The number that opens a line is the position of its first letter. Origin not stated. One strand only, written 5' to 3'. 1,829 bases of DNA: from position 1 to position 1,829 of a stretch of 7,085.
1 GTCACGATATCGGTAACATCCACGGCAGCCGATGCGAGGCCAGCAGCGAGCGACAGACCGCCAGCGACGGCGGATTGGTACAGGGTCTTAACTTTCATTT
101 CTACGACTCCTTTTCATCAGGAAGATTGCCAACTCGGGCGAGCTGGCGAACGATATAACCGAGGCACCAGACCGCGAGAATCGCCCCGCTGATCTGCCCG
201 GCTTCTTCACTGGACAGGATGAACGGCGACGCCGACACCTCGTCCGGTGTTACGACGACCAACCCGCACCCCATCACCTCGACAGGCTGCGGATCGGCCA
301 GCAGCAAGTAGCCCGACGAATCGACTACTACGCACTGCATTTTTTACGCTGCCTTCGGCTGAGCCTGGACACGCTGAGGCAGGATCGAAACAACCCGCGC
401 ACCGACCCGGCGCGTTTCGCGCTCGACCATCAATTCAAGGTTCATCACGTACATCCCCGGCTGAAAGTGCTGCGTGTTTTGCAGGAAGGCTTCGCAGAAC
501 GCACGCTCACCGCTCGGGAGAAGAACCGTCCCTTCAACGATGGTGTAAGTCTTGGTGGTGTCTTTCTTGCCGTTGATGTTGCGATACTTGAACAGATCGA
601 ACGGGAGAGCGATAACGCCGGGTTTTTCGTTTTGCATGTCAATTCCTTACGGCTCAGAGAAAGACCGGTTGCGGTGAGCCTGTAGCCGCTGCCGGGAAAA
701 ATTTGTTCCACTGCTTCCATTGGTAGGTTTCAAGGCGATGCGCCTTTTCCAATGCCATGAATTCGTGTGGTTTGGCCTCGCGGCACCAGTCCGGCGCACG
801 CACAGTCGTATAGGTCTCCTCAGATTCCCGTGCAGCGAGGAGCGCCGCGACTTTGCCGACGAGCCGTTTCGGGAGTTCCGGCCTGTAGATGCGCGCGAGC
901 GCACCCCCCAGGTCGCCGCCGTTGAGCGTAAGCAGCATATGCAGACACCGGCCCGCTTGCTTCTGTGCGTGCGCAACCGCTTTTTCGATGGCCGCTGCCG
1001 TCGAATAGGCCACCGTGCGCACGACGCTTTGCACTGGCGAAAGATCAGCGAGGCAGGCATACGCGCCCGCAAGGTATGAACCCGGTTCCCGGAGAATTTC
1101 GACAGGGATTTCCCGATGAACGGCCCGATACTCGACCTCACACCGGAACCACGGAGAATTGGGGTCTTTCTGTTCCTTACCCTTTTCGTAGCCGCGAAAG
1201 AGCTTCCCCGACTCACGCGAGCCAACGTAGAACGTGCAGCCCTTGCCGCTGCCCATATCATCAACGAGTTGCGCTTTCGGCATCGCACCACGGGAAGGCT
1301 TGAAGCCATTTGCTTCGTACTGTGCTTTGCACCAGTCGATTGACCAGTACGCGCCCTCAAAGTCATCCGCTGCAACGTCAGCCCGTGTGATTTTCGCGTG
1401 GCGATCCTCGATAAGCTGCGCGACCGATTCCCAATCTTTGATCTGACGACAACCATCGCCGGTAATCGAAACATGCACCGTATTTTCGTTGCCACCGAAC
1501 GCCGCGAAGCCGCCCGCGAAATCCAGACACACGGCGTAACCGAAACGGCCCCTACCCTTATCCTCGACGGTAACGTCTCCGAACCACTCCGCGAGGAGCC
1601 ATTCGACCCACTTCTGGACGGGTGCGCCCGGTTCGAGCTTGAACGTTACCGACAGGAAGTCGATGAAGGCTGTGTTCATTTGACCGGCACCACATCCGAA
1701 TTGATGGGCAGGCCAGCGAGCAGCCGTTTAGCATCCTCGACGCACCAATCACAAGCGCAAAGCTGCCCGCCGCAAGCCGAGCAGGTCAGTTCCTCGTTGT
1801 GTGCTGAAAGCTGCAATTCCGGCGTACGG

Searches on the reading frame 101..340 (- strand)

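Call 19: search_protein_families(library=pfam, proteins=[window:101-340:-], max_evalue=1)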
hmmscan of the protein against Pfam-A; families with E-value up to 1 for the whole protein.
window:101-340:- (79 aa): 0 families

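Call 53: search_protein_families(library=phrogs, proteins=[window:101-340:-], max_evalue=0.01)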
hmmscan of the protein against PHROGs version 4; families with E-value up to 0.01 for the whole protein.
window:101-340:- (79 aa): 3 families
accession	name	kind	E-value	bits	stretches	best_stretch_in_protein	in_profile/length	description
phrog_4644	-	tail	4.9e-08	34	1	2-70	2-65/71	tail protein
phrog_969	-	unknown function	9.1e-05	23.8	1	1-69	2-74/79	-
phrog_2924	-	unknown function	0.0017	19.7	1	1-63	2-65/80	-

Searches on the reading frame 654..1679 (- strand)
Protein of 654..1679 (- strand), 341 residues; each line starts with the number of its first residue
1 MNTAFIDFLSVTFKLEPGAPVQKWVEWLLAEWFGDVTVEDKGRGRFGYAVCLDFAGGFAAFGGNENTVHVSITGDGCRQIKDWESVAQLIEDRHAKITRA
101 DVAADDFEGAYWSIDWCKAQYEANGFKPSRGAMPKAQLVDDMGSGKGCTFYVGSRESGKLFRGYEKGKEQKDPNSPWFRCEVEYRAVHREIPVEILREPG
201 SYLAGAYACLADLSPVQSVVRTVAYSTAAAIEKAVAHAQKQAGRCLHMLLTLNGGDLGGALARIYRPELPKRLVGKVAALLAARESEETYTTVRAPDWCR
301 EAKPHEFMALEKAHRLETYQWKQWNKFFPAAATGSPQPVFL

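Call 6: search_dna_similar(query=window:654-1679:-, collection=phages, mode=protein, max_rows=25)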
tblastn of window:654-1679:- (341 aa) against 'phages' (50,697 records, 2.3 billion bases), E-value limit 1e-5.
Records with a match: 135; places in all: 167; records where one place covers at least 80% of the query: 0.
Best place of each record, by identity: <60% 135.
By first word of the organism name: Ralstonia 35; Vibrio 34; Affertcholeramvirus 32; Inovirus 15; Stenotrophomonas 10; Xanthomonas 5; Dulem 3; Inoviridae 1.
By host as written in the record: Ralstonia solanacearum 29; Homo sapiens 15; - 13; Vibrio cholerae O1 biovar El tor 11; Vibrio cholerae 6; Vibrio cholerae O1 biovar El Tor 5; Vibrio alginolyticus 4; Stenotrophomonas maltophilia 3; and 36 more.
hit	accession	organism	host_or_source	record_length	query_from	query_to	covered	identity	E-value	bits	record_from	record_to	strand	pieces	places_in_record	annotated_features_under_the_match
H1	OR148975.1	Inovirus D_HF33_10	Homo sapiens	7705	2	273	80%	33.2%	6e-26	114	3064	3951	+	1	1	replication initiation factor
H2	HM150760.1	Stenotrophomonas phage phiSHP2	Stenotrophomonas maltophilia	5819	67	279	62%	38.8%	1e-33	136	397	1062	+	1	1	phage replication protein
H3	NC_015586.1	Stenotrophomonas phage phiSHP2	Stenotrophomonas maltophilia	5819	67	279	62%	38.8%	1e-33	136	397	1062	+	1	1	phage replication protein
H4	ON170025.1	Ralstonia phage YO006_3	Ralstonia solanacearum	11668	4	273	79%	29.8%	2e-20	98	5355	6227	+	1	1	record has no annotation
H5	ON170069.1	Ralstonia phage YO029_2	Ralstonia solanacearum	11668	4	273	79%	29.8%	2e-20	98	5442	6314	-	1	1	record has no annotation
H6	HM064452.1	Ralstonia phage PE226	Ralstonia solanacearum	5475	4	273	79%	29.8%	3e-20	97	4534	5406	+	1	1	putative phage DNA replicase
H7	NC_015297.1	Ralstonia phage PE226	Ralstonia solanacearum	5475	4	273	79%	29.8%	3e-20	97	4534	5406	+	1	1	putative phage DNA replicase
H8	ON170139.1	Ralstonia phage YO084_3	Ralstonia solanacearum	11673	4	273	79%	29.8%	3e-20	97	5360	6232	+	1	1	record has no annotation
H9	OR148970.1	Inovirus D_HF3_12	Homo sapiens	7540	2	249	73%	32.4%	1e-19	96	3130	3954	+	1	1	replication initiation factor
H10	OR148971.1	Inovirus D_HF4_80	Homo sapiens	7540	2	249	73%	32.4%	1e-19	96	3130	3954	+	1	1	replication initiation factor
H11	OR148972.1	Inovirus D_HF5_75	Homo sapiens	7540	2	249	73%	32.4%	1e-19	96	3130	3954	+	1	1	replication initiation factor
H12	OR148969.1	Inovirus D_HF6_34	Homo sapiens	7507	2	249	73%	32.4%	1e-19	96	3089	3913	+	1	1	replication initiation factor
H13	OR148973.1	Inovirus D_HF38_14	Homo sapiens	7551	2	249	73%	32.4%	3e-19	94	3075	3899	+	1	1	replication initiation factor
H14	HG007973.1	Stenotrophomonas phage SMA7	Stenotrophomonas maltophilia Khak84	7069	67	279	62%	37.5%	4e-32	132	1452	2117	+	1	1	hypothetical protein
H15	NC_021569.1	Stenotrophomonas phage SMA7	Stenotrophomonas maltophilia Khak84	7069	67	279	62%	37.5%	4e-32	132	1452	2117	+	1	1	hypothetical protein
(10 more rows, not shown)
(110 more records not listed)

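Call 9: search_protein_families(library=pfam, proteins=[window:654-1679:-], max_evalue=0.01)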
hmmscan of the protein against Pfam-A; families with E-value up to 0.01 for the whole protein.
window:654-1679:- (341 aa): 1 family
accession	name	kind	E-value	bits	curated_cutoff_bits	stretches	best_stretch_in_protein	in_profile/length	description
PF02486.25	Rep_trans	-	3.3e-20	73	29.6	1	95-209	1-118/201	Replication initiation factor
